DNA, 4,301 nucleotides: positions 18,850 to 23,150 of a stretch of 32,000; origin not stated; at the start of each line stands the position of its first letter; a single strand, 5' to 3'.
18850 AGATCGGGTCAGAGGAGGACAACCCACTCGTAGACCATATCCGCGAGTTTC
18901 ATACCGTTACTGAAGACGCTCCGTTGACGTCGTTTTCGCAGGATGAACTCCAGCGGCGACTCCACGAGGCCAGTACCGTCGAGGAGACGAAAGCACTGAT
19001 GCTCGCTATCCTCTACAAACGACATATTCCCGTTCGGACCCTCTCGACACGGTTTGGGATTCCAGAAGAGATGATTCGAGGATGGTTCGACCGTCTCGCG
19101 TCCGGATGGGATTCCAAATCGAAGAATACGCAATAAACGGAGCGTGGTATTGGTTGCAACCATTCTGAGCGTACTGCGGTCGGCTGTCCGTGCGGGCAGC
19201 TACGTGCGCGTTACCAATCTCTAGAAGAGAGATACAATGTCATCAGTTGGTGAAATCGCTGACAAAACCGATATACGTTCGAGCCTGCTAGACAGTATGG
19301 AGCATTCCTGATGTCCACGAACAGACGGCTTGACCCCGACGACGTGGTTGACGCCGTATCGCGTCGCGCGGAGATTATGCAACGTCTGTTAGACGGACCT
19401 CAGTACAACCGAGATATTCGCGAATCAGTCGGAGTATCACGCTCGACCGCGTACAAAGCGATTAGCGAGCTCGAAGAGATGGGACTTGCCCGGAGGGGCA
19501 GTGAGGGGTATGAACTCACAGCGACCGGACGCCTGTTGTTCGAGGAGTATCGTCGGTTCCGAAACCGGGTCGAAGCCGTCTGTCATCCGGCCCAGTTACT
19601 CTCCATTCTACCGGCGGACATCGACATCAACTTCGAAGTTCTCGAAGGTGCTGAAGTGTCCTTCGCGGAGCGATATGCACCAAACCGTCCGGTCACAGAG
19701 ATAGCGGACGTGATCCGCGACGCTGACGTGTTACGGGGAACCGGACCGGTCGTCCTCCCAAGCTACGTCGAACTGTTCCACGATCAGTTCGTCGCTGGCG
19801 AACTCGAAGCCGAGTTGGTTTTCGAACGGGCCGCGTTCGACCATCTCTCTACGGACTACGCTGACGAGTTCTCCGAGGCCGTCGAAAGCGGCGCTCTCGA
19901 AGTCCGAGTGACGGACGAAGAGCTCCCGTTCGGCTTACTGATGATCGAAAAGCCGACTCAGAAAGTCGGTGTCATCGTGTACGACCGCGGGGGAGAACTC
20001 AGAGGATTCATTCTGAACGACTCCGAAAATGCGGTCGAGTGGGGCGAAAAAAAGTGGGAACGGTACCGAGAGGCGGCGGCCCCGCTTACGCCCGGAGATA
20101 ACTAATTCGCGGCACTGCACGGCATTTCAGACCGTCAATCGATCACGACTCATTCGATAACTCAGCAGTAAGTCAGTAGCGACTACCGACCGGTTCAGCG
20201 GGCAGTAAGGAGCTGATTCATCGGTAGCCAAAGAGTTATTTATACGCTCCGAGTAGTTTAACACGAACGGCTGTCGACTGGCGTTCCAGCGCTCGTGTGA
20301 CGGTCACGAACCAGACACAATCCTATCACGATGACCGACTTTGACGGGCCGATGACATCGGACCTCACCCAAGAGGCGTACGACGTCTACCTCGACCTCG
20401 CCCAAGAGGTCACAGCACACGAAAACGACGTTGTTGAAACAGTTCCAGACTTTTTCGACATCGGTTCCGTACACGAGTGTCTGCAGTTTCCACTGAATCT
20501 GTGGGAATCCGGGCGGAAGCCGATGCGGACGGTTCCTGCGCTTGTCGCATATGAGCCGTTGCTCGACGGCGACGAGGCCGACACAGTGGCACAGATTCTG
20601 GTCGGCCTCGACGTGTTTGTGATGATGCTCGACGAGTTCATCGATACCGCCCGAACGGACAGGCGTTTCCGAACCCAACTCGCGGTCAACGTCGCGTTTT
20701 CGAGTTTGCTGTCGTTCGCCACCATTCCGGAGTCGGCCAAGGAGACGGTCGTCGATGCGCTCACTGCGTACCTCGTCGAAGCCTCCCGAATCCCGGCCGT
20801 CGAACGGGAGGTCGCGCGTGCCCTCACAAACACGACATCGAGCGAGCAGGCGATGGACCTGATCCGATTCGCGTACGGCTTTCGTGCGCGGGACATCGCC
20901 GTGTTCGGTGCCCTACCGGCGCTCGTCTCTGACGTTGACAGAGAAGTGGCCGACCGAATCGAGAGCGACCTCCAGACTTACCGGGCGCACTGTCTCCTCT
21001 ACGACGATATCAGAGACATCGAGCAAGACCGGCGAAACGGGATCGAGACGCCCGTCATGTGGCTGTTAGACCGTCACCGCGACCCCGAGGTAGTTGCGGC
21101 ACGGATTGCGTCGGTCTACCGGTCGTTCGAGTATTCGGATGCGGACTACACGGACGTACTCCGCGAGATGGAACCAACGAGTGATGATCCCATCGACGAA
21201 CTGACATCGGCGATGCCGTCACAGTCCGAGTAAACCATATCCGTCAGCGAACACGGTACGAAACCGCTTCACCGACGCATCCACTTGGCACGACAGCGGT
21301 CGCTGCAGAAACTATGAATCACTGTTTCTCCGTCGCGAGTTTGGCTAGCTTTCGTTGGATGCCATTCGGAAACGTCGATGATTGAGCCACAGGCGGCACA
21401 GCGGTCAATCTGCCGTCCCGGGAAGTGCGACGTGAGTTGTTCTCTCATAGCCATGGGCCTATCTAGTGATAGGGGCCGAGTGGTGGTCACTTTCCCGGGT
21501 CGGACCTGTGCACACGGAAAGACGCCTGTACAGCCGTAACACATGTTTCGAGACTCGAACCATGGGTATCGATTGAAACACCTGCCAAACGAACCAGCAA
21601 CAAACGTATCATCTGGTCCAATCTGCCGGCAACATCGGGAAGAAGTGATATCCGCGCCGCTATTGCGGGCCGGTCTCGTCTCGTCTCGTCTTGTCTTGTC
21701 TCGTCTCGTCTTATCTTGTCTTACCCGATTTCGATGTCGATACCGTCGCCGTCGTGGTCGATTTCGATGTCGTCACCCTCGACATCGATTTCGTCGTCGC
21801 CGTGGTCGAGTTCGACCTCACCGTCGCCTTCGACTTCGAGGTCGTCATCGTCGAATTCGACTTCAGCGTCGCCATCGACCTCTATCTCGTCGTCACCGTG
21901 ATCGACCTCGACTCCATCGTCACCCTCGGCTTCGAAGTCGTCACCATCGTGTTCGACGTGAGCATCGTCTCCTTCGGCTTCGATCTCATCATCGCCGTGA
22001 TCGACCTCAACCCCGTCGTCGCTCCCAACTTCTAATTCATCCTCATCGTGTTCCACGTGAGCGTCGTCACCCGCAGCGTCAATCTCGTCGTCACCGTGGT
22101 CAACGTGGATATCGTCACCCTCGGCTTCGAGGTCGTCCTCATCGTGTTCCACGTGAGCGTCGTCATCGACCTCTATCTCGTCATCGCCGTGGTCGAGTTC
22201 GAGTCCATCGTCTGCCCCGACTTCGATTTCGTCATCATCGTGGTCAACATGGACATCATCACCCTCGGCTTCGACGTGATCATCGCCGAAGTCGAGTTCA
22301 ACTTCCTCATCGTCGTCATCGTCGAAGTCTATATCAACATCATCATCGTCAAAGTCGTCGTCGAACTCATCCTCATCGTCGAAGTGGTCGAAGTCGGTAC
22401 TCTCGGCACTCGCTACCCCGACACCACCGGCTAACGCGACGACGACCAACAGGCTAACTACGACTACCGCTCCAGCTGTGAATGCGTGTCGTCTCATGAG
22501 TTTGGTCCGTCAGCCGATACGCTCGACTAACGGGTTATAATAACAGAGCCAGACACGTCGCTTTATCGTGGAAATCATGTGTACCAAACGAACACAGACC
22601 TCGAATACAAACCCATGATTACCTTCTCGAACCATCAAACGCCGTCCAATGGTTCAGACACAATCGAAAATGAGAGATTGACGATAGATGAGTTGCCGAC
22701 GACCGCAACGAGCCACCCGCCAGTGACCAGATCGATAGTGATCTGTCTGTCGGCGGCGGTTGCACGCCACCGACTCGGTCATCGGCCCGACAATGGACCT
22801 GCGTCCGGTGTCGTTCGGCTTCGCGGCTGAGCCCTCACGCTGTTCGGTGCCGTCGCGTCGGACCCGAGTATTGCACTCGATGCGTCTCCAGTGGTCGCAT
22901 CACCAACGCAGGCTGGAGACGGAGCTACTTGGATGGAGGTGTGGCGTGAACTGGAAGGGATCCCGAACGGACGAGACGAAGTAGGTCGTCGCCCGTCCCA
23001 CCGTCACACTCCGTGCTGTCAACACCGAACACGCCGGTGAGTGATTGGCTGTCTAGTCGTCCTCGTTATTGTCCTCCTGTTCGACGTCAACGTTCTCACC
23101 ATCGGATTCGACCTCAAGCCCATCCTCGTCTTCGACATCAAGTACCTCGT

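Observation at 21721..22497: Type C member: reduced-alphabet acidic repeat protein with His on every second strand-like unit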

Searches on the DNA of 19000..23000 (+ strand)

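Call 10: search_dna_similar(query=window:19000-23000:+, collection=plasmids, mode=near, max_rows=15)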
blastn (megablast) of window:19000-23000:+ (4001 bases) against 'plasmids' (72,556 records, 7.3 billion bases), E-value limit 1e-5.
Records with a match: 2; places in all: 2; records where one place covers at least 80% of the query: 0.
Best place of each record, by identity: 60-80% 2.
By first word of the organism name: Haloferax 2.
By predicted mobility (MOB-suite, as given by PLSDB): non-mobilizable 2.
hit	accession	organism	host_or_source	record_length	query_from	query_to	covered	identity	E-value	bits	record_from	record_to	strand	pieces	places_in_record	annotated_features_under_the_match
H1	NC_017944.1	Haloferax mediterranei ATCC 33500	-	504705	238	2583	59%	75.7%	0e+0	1116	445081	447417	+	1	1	hypothetical protein | HTH domain-containing protein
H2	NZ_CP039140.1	Haloferax mediterranei ATCC 33500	Cell culture,Spain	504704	262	2583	58%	75.8%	0e+0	1116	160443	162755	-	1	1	hypothetical protein | HTH domain-containing protein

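Call 11: get_annotated_region(hit=H1, flank=12000)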
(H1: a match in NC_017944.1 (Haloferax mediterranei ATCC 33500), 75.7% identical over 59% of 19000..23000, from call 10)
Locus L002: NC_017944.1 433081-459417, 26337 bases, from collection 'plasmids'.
description: Haloferax mediterranei ATCC 33500 plasmid pHM500, complete sequence
organism: Haloferax mediterranei ATCC 33500 (NCBI taxid 523841)
taxonomy: Archaea; Euryarchaeota; Halobacteria; Halobacteriales; Haloferacaceae; Haloferax; Haloferax mediterranei; Haloferax mediterranei ATCC 33500
host: -; source: -; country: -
typing (MOB-suite, as given by PLSDB): non-mobilizable
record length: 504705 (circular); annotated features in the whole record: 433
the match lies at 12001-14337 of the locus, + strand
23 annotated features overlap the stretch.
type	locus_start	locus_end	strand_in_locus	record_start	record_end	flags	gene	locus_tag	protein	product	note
CDS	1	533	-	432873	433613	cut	-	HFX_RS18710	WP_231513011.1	GAF domain-containing protein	-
CDS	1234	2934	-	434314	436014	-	phaC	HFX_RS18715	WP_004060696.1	class III poly(R)-hydroxyalkanoic acid synthase subunit PhaC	-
CDS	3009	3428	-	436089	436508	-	-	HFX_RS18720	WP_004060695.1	universal stress protein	-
CDS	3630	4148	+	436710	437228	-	-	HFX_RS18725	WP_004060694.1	pantetheine-phosphate adenylyltransferase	-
CDS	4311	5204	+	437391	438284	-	-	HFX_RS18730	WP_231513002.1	CBS domain-containing protein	-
CDS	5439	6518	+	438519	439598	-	-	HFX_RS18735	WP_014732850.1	hypothetical protein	-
CDS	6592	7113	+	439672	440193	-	-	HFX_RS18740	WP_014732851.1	cupredoxin domain-containing protein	-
CDS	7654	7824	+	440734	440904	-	-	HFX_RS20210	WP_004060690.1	hypothetical protein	-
CDS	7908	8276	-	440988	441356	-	-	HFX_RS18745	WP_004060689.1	helix-turn-helix domain-containing protein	-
CDS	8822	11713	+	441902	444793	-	-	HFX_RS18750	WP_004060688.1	PAS domain S-box protein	-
CDS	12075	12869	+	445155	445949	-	-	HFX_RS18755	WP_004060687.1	HTH domain-containing protein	-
CDS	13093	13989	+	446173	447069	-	-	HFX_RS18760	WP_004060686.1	hypothetical protein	-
CDS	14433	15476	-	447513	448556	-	-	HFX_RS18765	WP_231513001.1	hypothetical protein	-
CDS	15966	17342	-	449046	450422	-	-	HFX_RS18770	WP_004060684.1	hypothetical protein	-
CDS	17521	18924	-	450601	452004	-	-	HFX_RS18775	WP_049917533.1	hypothetical protein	-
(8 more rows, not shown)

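Call 23: search_dna_similar(query=window:21721-22497:-, collection=plasmids, mode=distant, max_rows=40)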
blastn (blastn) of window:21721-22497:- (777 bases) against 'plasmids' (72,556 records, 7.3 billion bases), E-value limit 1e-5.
Records with a match: 10; places in all: 72; records where one place covers at least 80% of the query: 2.
Best place of each record, by identity: 60-80% 10.
By first word of the organism name: Bacillus 8; Haloferax 2.
By predicted mobility (MOB-suite, as given by PLSDB): mobilizable 7; non-mobilizable 2; conjugative 1.
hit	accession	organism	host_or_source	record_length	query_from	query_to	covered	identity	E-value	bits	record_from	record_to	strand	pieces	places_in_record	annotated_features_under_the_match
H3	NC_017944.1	Haloferax mediterranei ATCC 33500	-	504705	1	768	99%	67.0%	6e-46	328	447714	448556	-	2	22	hypothetical protein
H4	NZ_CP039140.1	Haloferax mediterranei ATCC 33500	Cell culture,Spain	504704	1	767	99%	65.3%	1e-28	194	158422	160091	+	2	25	hypothetical protein (x2)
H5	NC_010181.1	Bacillus mycoides KBAB4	-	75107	118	686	73%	66.0%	9e-25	123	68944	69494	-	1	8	hypothetical protein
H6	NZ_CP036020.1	Bacillus mycoides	cell culture,soil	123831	118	656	69%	66.0%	3e-19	177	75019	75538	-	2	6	AAA family ATPase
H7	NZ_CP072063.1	Bacillus mycoides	cell culture,soil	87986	117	589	61%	65.2%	2e-14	88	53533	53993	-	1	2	ATPase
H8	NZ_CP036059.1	Bacillus mycoides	cell culture,soil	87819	117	589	61%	64.6%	4e-10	74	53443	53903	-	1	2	ATPase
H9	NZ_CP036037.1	Bacillus mycoides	cell culture,soil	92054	118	583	60%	64.3%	1e-9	72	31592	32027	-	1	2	ATPase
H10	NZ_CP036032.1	Bacillus mycoides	cell culture,soil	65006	118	560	57%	64.6%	1e-9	72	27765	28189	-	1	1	AAA family ATPase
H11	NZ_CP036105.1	Bacillus mycoides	cell culture,soil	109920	136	365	30%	67.5%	2e-7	65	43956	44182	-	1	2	ATPase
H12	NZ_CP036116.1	Bacillus mycoides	cell culture,soil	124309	117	338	29%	69.1%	1e-11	80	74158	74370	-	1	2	hypothetical protein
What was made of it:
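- Tried and rejected: The Bacillus hits in call 23 are compositional.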

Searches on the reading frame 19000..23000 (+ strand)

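Call 54: list_cluster_members(proteins=[L002:14433-15476:-, L004:12836-13231:-, L007:12686-13270:-, L008:1790-2290:-, L009:132-662:-, L011:284-889:-, L011:1602-2237:-, L002:15966-17342:-, L002:17521-18924:-, L008:273-1436:-])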
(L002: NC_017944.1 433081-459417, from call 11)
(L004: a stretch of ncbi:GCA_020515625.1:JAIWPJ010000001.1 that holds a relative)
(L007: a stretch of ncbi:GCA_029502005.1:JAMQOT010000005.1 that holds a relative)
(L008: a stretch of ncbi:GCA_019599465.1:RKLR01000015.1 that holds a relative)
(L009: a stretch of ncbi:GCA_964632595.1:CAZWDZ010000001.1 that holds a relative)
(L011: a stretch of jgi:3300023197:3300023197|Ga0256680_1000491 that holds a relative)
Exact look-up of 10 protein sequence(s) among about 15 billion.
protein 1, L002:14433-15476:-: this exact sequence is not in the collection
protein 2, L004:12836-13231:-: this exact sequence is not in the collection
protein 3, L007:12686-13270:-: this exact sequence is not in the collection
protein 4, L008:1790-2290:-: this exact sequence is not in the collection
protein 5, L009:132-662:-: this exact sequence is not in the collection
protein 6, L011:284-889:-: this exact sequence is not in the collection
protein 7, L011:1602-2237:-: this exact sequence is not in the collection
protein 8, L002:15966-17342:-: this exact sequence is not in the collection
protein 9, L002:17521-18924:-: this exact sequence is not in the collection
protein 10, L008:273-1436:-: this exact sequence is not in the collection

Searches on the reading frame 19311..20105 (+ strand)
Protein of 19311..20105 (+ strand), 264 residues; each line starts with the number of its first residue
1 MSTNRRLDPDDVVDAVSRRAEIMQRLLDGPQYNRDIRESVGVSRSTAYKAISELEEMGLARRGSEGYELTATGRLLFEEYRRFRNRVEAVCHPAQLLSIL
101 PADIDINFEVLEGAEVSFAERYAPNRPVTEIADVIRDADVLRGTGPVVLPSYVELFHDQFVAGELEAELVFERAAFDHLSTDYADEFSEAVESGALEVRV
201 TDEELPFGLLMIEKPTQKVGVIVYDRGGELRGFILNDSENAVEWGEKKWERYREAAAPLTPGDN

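Call 5: search_protein_families(library=pfam, proteins=[window:19311-20105:+], max_evalue=1)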
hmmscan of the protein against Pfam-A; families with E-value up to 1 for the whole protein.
window:19311-20105:+ (264 aa): 22 families
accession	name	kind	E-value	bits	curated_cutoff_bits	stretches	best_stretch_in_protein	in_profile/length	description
PF08350.17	FilR1_middle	-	7.5e-36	123.4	27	1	124-254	1-127/128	Methanogenesis regulatory protein FilR1, middle domain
PF25213.1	HVO_A0261_N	-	3.2e-17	62.6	35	1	16-89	10-83/86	HVO_A0261 N-terminal domain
PF01978.25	TrmB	-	2.5e-05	24.5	25.6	1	28-65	20-57/68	Sugar-specific transcriptional regulator TrmB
PF01022.26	HTH_5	-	8.5e-05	22.8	22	1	18-60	3-45/47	Bacterial regulatory protein, arsR family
PF08279.18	HTH_11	-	0.00016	21.9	25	1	19-67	2-54/55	HTH domain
PF09339.16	HTH_IclR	-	0.00028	21.1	22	1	16-62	2-50/52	IclR helix-turn-helix domain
PF14947.12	HTH_45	-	0.0012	19.2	25.5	1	21-85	10-74/77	Winged helix-turn-helix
PF13412.12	HTH_24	-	0.0014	18.6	21.9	1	33-59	20-46/48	Winged helix-turn-helix DNA-binding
PF13730.12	HTH_36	-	0.0038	17.4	25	1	35-59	30-54/55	Helix-turn-helix domain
PF13384.12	HTH_23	-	0.0058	16.9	24.6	1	16-60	4-47/50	Homeodomain-like domain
PF00392.27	GntR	-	0.0071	16.4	27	1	34-62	28-56/64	Bacterial regulatory proteins, gntR family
PF13545.12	HTH_Crp_2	-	0.033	14.6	27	1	35-70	27-62/70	Crp-like helix-turn-helix domain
PF24270.1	HTH_Cmi2_C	-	0.037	14.7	27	1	19-67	77-125/125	Cmi2, C-terminal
PF01047.28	MarR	-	0.039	14.3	24.6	1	29-62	16-49/59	MarR family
PF13518.12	HTH_28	-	0.04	14.5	25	1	18-59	1-41/52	Helix-turn-helix domain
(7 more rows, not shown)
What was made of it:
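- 19311..20105 (+): HTH regulator (HVO_A0261_N plus FilR1_middle domains), a member of the conserved trio. Pfam E = 7.5e-36 and 3.2e-17 (call 5).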

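Call 6: search_protein_families(library=ncbifam, proteins=[window:19311-20105:+], max_evalue=1)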
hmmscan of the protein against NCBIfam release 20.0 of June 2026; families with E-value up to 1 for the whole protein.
window:19311-20105:+ (264 aa): 9 families
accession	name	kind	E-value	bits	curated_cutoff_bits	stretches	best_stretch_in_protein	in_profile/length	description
TIGR01884.1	cas_HTH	subfamily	1.3e-05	24.7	60.2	1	18-64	143-190/202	CRISPR-associated CARF protein Csa3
NF008273.0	PRK11050.1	equivalog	0.00051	19.7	153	1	34-88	58-113/156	manganese-binding transcriptional regulator MntR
NF053606.1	Sta1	subfamily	0.001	19.2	80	1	19-66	22-70/100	Sta1 family transcriptional regulator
NF033788.1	HTH_metalloreg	subfamily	0.015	15.1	55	1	18-66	12-61/77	metalloregulator ArsR/SmtB family transcription factor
NF047906.1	CdPbTransRegCmtR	equivalog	0.028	14.3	150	1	18-67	22-71/104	Cd(II)/Pb(II)-sensing metalloregulatory transcriptional regulator CmtR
NF007316.0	PRK09802.1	equivalog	0.042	13.1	351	1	10-68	10-69/269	DeoR family transcriptional regulator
TIGR01321.1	TrpR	equivalog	0.052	14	67.25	1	13-46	38-71/94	trp operon repressor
TIGR02018.2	his_ut_repres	equivalog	0.053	12.9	220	1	35-62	28-55/226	histidine utilization transcriptional repressor HutC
NF008848.0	PRK11886.1-3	equivalog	0.17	10.9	362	1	35-78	20-66/319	bifunctional biotin--[acetyl-CoA-carboxylase] ligase/biotin operon repressor BirA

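Call 84: search_protein_families(library=padloc, proteins=[window:19311-20105:+], max_evalue=0.01)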
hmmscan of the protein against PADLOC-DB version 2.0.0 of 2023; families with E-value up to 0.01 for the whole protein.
window:19311-20105:+ (264 aa): 15 families
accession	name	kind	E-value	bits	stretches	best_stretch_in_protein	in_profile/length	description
PDLC01044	Csa3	-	2.3e-07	28.9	1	19-76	138-193/194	Type I-A associated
PDLC01849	CARF3--CARF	-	3.4e-07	28.2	1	19-76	140-195/197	-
PDLC01858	CARF3--CARF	-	8.5e-07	27.1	1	18-71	145-198/204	-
PDLC01863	CARF3--CARF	-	2.6e-06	25.3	1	16-76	118-180/182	-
PDLC01848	CARF3--CARF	-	3.4e-06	24.9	1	17-78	137-194/197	-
PDLC01434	CasR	-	1.1e-05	23.4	1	18-75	129-188/191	"CAS-I,CAS-II,CAS-III,CAS-IV,CAS-V,CAS-VI; associated_signaling"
PDLC01268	CasR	-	1.2e-05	23.4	1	17-70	124-177/179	"CAS-I,CAS-II,CAS-III,CAS-IV,CAS-V,CAS-VI; associated_signaling"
PDLC01879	CARF3--CARF_TM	-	0.00018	19.2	1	29-80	169-220/222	-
PDLC03923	MkoB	-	0.00019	18.5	1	21-85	39-109/454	-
PDLC01457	WYL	-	0.00025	18.7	1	17-72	4-62/229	"CAS-I,CAS-II,CAS-III,CAS-IV,CAS-V,CAS-VI; associated_signaling"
PDLC01438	Csa3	-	0.00042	18.4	1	16-71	147-203/305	"CAS-I,CAS-II,CAS-III,CAS-IV,CAS-V,CAS-VI; associated_signaling"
PDLC01720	Csa3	-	0.00068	18.2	1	18-67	26-82/118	Csa3_1_CAS-I-II-III-IV-V-VI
PDLC01857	CARF3--CARF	-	0.0017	16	1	18-62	132-175/201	-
PDLC02933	PRTase_III-A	-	0.0045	14.6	1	21-85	288-346/368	-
PDLC01866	CARF3--CARF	-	0.0068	14.4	0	18-66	140-189/207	-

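Call 85: search_protein_families(library=phrogs, proteins=[window:19311-20105:+], max_evalue=0.01)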
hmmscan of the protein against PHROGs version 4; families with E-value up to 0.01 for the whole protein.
window:19311-20105:+ (264 aa): 2 families
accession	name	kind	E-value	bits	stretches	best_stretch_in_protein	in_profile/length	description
phrog_2440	-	transcription regulation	0.00064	20.6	1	30-79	43-97/126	transcriptional regulator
phrog_10724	-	unknown function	0.00073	20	1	33-88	34-91/253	-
